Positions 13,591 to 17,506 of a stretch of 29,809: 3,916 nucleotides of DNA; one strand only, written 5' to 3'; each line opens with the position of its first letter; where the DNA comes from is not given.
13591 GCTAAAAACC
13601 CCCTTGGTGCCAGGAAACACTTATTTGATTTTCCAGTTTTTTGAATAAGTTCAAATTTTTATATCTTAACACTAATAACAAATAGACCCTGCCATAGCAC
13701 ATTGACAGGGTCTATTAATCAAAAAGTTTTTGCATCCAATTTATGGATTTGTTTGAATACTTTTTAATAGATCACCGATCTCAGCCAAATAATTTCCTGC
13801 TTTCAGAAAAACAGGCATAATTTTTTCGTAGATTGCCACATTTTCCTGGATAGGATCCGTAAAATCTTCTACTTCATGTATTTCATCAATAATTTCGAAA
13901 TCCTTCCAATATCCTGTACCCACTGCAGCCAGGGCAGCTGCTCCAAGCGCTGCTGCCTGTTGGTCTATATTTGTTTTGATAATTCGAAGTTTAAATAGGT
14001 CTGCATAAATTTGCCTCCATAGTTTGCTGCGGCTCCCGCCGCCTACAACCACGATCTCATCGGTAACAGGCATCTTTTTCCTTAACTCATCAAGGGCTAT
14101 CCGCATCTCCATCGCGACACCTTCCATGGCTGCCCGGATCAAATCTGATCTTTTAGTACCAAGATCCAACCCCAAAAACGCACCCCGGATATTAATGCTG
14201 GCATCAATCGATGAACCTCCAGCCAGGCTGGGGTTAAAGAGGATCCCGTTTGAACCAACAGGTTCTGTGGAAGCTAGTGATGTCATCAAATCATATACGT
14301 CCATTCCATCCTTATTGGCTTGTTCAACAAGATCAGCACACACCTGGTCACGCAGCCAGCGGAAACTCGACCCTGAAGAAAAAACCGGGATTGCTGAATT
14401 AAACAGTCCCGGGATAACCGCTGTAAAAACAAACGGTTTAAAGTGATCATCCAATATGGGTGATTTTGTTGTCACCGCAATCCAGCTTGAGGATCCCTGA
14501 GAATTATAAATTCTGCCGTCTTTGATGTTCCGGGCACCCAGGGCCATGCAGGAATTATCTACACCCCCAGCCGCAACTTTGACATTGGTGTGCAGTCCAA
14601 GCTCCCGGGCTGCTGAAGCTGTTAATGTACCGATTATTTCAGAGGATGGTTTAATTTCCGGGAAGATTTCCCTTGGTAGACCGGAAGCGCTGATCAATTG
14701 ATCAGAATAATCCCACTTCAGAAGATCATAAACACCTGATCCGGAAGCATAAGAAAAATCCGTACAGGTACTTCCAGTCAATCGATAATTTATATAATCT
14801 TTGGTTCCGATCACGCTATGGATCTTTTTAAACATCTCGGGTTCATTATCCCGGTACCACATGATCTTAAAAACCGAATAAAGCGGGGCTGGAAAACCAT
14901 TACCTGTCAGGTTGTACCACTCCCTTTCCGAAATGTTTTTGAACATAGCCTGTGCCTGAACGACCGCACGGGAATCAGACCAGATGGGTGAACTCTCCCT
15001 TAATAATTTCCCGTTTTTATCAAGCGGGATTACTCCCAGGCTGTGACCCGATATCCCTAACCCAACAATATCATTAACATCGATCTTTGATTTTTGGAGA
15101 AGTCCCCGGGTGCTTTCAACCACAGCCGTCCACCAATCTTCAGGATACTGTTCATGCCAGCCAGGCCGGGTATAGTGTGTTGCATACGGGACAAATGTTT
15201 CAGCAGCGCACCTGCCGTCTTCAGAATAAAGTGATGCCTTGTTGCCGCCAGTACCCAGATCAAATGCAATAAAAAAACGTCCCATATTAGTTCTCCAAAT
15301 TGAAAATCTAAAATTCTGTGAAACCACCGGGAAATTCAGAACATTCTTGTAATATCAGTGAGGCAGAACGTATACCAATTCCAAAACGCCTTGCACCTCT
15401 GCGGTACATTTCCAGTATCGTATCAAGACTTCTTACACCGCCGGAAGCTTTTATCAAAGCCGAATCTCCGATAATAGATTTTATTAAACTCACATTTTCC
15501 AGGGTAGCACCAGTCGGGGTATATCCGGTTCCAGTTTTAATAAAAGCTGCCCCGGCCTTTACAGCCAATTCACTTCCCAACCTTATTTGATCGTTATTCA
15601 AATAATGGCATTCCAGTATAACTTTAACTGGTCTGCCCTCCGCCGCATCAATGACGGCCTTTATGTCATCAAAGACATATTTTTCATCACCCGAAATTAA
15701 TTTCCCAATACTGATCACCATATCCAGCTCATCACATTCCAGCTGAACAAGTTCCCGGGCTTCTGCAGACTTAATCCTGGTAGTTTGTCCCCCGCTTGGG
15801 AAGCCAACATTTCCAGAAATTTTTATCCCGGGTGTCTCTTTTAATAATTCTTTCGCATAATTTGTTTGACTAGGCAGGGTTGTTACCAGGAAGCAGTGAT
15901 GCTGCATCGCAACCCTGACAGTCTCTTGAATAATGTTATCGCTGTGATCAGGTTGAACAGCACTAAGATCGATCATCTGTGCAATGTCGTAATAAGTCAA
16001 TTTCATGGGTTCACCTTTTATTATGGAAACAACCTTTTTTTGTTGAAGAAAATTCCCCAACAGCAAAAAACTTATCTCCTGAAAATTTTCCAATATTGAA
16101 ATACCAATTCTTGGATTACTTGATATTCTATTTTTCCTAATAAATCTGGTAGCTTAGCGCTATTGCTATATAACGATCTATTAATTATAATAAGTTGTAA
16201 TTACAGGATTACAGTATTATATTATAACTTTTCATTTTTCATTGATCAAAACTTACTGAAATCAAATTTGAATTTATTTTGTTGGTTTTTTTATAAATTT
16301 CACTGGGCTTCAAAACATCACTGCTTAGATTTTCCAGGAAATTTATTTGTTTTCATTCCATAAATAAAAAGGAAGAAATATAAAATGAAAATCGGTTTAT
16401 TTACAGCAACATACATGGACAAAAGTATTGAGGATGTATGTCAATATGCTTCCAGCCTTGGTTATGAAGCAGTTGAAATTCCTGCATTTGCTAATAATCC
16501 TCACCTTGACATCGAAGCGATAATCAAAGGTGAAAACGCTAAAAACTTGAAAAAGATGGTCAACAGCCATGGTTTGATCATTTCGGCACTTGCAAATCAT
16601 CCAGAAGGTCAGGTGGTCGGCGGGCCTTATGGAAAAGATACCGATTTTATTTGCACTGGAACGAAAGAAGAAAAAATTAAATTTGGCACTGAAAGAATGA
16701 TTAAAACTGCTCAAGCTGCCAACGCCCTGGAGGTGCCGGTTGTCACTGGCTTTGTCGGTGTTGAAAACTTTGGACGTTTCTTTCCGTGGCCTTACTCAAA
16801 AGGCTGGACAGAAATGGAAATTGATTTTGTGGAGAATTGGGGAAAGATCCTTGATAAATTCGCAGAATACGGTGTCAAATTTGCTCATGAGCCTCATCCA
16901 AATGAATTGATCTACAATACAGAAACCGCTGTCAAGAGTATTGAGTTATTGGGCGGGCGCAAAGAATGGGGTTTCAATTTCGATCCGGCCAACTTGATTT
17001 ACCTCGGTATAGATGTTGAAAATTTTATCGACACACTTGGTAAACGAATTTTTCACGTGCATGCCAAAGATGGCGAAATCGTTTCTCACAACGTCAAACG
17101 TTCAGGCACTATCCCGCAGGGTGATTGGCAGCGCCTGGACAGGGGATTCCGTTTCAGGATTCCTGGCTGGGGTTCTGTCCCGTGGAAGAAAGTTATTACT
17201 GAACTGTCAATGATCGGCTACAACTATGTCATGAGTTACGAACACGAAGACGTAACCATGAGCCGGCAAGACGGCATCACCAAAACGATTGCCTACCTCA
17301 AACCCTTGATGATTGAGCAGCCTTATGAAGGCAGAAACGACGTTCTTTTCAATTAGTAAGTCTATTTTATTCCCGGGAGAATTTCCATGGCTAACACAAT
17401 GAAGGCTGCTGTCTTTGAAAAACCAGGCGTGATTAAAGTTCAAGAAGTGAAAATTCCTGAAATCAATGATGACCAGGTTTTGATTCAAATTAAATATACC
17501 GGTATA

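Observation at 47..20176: ~20 kb co-regulated catabolic island for an unidentified sugar/polyol/cyclitol, built from paired paralogues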

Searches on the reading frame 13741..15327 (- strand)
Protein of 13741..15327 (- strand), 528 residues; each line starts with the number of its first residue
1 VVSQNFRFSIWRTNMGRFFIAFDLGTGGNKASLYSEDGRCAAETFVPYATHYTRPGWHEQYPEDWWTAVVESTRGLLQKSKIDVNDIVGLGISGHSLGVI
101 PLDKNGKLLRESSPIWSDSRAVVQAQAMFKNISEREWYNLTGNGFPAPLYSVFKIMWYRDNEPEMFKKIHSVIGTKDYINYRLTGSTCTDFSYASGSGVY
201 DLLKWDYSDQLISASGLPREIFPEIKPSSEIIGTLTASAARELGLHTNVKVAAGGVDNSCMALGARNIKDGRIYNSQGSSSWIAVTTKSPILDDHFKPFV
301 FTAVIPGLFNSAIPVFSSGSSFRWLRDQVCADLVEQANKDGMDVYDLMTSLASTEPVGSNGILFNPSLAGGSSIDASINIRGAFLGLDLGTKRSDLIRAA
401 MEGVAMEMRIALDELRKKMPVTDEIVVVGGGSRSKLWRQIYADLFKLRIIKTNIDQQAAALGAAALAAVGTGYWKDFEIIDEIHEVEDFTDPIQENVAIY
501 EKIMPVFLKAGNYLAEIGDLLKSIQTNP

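Call 4: search_protein_families(library=pfam, proteins=[window:13741-15327:-])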
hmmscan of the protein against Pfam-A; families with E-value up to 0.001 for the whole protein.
window:13741-15327:- (528 aa): 2 families
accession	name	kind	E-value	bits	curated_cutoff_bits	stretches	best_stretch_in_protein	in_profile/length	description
PF00370.27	FGGY_N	-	6.5e-61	206.5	28.8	1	19-264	2-245/245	FGGY family of carbohydrate kinases, N-terminal domain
PF02782.22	FGGY_C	-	2.6e-28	99.6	27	1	274-470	2-197/198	FGGY family of carbohydrate kinases, C-terminal domain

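Call 6: search_protein_families(library=ncbifam, proteins=[window:13741-15327:-], max_evalue=0.00001)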
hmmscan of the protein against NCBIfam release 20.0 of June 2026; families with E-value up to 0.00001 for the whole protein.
window:13741-15327:- (528 aa): 12 families
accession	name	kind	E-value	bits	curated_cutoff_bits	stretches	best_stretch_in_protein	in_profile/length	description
TIGR01312.1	XylB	equivalog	9.8e-101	337.6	380.25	1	22-508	3-477/481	xylulokinase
TIGR01314.1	gntK_FGGY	equivalog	4.1e-75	253.2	648.55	1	19-514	2-493/505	gluconokinase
NF008187.0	PRK10939.1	equivalog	9.8e-63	212.5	528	1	16-507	3-496/521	autoinducer-2 kinase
NF011601.0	PRK15027.1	equivalog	2.3e-54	184.6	912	1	19-504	2-469/484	xylulokinase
TIGR01311.1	glycerol_kin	equivalog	1.2e-53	182.1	590.35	1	18-489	2-470/496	glycerol kinase GlpK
NF000756.0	PRK00047.1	subfamily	6.6e-48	163.2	498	1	15-491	3-472/502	glycerol kinase GlpK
TIGR02628.1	fuculo_kin_coli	equivalog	1.1e-47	163.1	470.9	1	20-478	4-449/465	L-fuculokinase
NF003154.0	PRK04123.1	equivalog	1.9e-44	152.3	428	1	45-511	33-534/554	ribulokinase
TIGR01234.1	L-ribulokinase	equivalog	3.1e-35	122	583.25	1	22-505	18-521/536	ribulokinase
TIGR01315.1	5C_CHO_kinase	subfamily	5.6e-29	101.2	408.7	1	18-496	1-518/541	FGGY family pentulose kinase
TIGR02627.1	rhamnulo_kin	equivalog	1.3e-22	80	527.95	1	84-294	65-268/454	rhamnulokinase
NF007925.0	PRK10640.1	equivalog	9.4e-21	73.8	639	1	77-498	64-459/489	rhamnulokinase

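Call 43: find_related_loci(query=window:13741-15327:-, collection=metagenome_contigs, flank=10000)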
Query window:13741-15327:- (528 aa) in metagenome_contigs; peptide patterns used: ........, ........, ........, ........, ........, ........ (x = any residue, [..] = any of these).
71 stretches matched a pattern; 39 encode a relative of the query (tblastn E <= 1e-3); 39 distinct loci.
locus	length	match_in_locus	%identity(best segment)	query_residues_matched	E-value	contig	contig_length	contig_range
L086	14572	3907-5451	72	13-527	0e+0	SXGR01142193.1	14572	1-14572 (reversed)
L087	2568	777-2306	72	12-521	0e+0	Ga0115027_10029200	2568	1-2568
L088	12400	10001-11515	71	15-519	0e+0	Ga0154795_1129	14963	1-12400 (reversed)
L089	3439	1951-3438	72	12-507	0e+0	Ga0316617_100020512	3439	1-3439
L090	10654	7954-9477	70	12-519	0e+0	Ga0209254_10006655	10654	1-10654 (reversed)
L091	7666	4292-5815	66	17-524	0e+0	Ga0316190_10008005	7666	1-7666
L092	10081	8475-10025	65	11-528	0e+0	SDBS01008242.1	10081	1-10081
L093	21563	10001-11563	62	5-524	0e+0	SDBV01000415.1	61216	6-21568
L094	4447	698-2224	62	16-524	0e+0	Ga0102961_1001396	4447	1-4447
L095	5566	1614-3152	61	12-524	0e+0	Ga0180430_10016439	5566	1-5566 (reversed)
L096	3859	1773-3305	58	15-525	0e+0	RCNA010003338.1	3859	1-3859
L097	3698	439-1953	59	13-517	0e+0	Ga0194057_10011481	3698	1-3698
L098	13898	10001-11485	59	13-507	0e+0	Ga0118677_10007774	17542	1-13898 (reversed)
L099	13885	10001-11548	56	14-528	0e+0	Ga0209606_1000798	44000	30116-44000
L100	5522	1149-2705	56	7-525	0e+0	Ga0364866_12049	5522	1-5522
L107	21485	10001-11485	49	20-521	9e-169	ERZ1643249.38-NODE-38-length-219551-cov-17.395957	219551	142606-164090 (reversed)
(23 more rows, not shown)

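Call 51: search_protein_families(library=pfam, proteins=[L088:2433-3482:+, L088:7189-8391:+, L088:11562-12400:+, L107:7801-8922:-, L107:11552-12319:+, L093:6651-7649:+, L093:7669-8901:+, L093:8943-9923:+, L093:11629-12351:+, L093:12477-13880:+], max_evalue=0.0001)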
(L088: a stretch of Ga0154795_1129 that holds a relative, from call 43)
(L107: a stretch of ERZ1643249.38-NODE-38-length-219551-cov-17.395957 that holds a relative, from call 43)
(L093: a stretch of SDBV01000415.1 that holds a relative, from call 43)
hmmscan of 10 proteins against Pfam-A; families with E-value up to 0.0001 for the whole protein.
L088:2433-3482:+ (349 aa): 2 families
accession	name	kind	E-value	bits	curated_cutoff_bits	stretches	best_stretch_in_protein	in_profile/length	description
PF13407.12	Peripla_BP_4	-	4.3e-43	148.2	35.1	1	52-303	1-256/258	Periplasmic binding protein domain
PF00532.27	Peripla_BP_1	-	5e-07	29.9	22.2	1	67-255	19-211/281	Periplasmic binding proteins and sugar binding domain of LacI family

L088:7189-8391:+ (400 aa): 3 families
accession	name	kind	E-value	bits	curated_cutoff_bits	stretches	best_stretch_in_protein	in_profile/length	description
PF00465.25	Fe-ADH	-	1.4e-44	152.1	31.3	1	9-184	1-168/168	Iron-containing alcohol dehydrogenase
PF25137.1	ADH_Fe_C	-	2.6e-22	79.9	27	1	196-394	2-190/194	Fe-containing alcohol dehydrogenase family, C-terminal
PF13685.12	Fe-ADH_2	-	3.3e-11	43.9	28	1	13-109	1-95/149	Iron-containing alcohol dehydrogenase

L088:11562-12400:+ (279 aa): 0 families

L107:7801-8922:- (373 aa): 2 families
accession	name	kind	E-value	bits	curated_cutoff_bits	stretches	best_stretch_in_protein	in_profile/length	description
PF13407.12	Peripla_BP_4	-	6.5e-52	177.1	35.1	1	79-334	1-254/258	Periplasmic binding protein domain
PF00532.27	Peripla_BP_1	-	2.8e-05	24.2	22.2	1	118-270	42-187/281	Periplasmic binding proteins and sugar binding domain of LacI family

L107:11552-12319:+ (255 aa): 3 families
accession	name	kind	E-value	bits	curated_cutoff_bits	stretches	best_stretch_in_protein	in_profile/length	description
PF13561.12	adh_short_C2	-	1e-65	222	27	1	21-253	1-236/236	Enoyl-(Acyl carrier protein) reductase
PF00106.31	adh_short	-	1.1e-51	175.5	26.6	1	15-197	1-186/195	short chain dehydrogenase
PF08659.16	KR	-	6.7e-10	39.6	22.6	1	18-166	4-155/180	KR domain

L093:6651-7649:+ (332 aa): 2 families
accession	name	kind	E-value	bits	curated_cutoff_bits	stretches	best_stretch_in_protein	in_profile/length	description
PF02780.25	Transketolase_C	-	8.2e-43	145.7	25.9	1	202-324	1-124/124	Transketolase, C-terminal domain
PF02779.29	Transket_pyr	-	4.8e-42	144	27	1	12-185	6-172/174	Transketolase, pyrimidine binding domain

L093:7669-8901:+ (410 aa): 3 families
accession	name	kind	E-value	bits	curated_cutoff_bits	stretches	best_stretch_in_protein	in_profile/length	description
PF00198.28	2-oxoacid_dh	-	1.1e-65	221.8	23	1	183-407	4-232/232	2-oxoacid dehydrogenases acyltransferase (catalytic domain)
PF00364.28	Biotin_lipoyl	-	5.7e-18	64.9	22.1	1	4-76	2-73/73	Biotin-requiring enzyme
PF02817.22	E3_binding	-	7.3e-11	42.5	23.7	1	121-151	6-35/36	e3 binding domain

L093:8943-9923:+ (326 aa): 2 families
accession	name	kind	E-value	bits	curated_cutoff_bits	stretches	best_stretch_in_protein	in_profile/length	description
PF00676.26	E1_dh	-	1.2e-79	267.8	22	1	15-307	3-294/300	Dehydrogenase E1 component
PF02775.26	TPP_enzyme_C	-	8.5e-09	35.8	21.9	1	116-236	28-150/151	Thiamine pyrophosphate enzyme, C-terminal TPP binding domain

L093:11629-12351:+ (240 aa): 4 families
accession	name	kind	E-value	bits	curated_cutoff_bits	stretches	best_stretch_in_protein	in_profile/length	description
PF00106.31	adh_short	-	1.1e-56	191.9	26.6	1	8-197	1-190/195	short chain dehydrogenase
PF13561.12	adh_short_C2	-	1.7e-43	149.3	27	1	14-223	1-218/236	Enoyl-(Acyl carrier protein) reductase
PF08659.16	KR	-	2.5e-15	57.3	22.6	1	9-161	2-154/180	KR domain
PF23441.1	SDR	-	5.1e-11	42.9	27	1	3-202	3-206/258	SDR-like rossmann domain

L093:12477-13880:+ (467 aa): 12 families
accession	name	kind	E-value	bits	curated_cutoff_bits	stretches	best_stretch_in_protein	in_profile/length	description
PF07992.20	Pyr_redox_2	-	4.9e-73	246.5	26.1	1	7-328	1-291/291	Pyridine nucleotide-disulphide oxidoreductase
PF02852.28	Pyr_redox_dim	-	1.2e-37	128.9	25.3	1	349-456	2-109/110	Pyridine nucleotide-disulphide oxidoreductase, dimerisation domain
PF00070.33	Pyr_redox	-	3.2e-20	72.8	22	1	178-249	1-72/82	Pyridine nucleotide-disulphide oxidoreductase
PF13738.12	Pyr_redox_3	-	1e-17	64.8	30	1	10-312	1-305/305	Pyridine nucleotide-disulphide oxidoreductase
PF00890.30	FAD_binding_2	-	1.7e-12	47.7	20.4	1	8-45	1-38/414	FAD binding domain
PF03486.20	HI0933_like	-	9.7e-09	35.5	50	0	8-39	2-33/244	HI0933-like protein Rossmann domain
PF01494.25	FAD_binding_3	-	1.3e-07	31.6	22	0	8-38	3-33/349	FAD binding domain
PF01266.30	DAO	-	1.7e-07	31.6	27.9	0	8-41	1-35/353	FAD dependent oxidoreductase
PF13450.12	NAD_binding_8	-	1.6e-06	28.8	21.9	0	11-44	1-35/68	NAD(P)-binding Rossmann-like domain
PF12831.13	FAD_oxidored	-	2.7e-06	27.4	27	1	8-44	1-38/416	FAD dependent oxidoreductase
PF01134.28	GIDA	-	5.7e-05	22.8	22.1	0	8-151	1-155/391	Glucose inhibited division protein A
PF13434.12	Lys_Orn_oxgnase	-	0.0001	22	21.3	0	121-219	131-233/339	L-lysine 6-monooxygenase/L-ornithine 5-monooxygenase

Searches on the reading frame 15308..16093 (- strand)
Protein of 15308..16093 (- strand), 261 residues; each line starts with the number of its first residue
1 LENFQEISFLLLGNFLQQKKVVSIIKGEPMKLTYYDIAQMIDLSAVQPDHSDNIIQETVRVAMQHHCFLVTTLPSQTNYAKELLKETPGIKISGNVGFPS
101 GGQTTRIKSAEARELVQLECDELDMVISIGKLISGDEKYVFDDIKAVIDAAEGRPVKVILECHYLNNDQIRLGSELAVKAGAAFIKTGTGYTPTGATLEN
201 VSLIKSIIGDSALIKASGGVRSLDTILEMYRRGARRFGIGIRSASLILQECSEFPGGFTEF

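Call 4: search_protein_families(library=pfam, proteins=[window:15308-16093:-])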
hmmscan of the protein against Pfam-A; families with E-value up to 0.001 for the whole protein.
window:15308-16093:- (261 aa): 1 family
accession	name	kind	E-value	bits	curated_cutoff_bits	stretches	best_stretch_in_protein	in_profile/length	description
PF01791.15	DeoC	-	1.6e-10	41.4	23.8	1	55-231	23-209/229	DeoC/LacD family aldolase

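Call 6: search_protein_families(library=ncbifam, proteins=[window:15308-16093:-], max_evalue=0.00001)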
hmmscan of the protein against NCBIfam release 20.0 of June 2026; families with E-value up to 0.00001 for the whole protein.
window:15308-16093:- (261 aa): 1 family
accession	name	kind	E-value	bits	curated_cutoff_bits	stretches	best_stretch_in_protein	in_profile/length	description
TIGR00126.1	deoC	equivalog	3.4e-56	190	117.3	1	37-239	2-203/211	deoxyribose-phosphate aldolase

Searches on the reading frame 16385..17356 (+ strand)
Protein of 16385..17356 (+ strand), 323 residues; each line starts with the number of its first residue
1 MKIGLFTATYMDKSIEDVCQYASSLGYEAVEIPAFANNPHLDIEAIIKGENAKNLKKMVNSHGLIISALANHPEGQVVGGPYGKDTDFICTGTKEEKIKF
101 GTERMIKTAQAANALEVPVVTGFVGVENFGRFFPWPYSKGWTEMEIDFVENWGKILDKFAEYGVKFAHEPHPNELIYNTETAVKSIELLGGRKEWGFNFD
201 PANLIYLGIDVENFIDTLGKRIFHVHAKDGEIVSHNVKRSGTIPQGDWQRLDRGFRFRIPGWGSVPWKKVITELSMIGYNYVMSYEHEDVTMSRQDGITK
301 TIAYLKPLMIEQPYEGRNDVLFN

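Call 4: search_protein_families(library=pfam, proteins=[window:16385-17356:+])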
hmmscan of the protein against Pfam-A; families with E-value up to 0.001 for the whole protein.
window:16385-17356:+ (323 aa): 1 family
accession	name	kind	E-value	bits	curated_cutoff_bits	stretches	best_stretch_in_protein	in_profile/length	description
PF01261.30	AP_endonuc_2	-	2e-33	116.6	31.1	1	20-307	2-248/249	Xylose isomerase-like TIM barrel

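Call 6: search_protein_families(library=ncbifam, proteins=[window:16385-17356:+], max_evalue=0.00001)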
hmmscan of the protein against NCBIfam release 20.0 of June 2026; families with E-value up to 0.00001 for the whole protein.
window:16385-17356:+ (323 aa): 3 families
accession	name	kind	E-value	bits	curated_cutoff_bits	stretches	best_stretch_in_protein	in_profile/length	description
NF007360.0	PRK09856.1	equivalog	2.7e-08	33.7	305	0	1-66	1-63/276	fructoselysine 3-epimerase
TIGR04379.1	myo_inos_iolE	equivalog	3.1e-07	30.2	290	1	154-282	137-261/290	myo-inosose-2 dehydratase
NF041099.2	keto_glucon_epim_IolO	equivalog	3.1e-06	26.7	300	0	6-230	14-214/269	5-keto-L-gluconate epimerase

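Call 45: search_solved_structures(query=window:16385-17356:+, max_evalue=0.001)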
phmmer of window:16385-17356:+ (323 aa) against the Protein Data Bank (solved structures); distinct sequences matched with E-value up to 0.001: 3.
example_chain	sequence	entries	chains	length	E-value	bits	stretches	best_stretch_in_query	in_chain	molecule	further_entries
2zds_A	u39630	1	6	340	7e-37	130.4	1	4-315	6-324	Putative DNA-binding protein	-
8ro4_A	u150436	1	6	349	1.2e-21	80.3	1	14-304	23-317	2-hydroxy-3-keto-glucal hydratase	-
8bvk_A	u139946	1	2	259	0.00095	21.5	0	140-248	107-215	Xylose isomerase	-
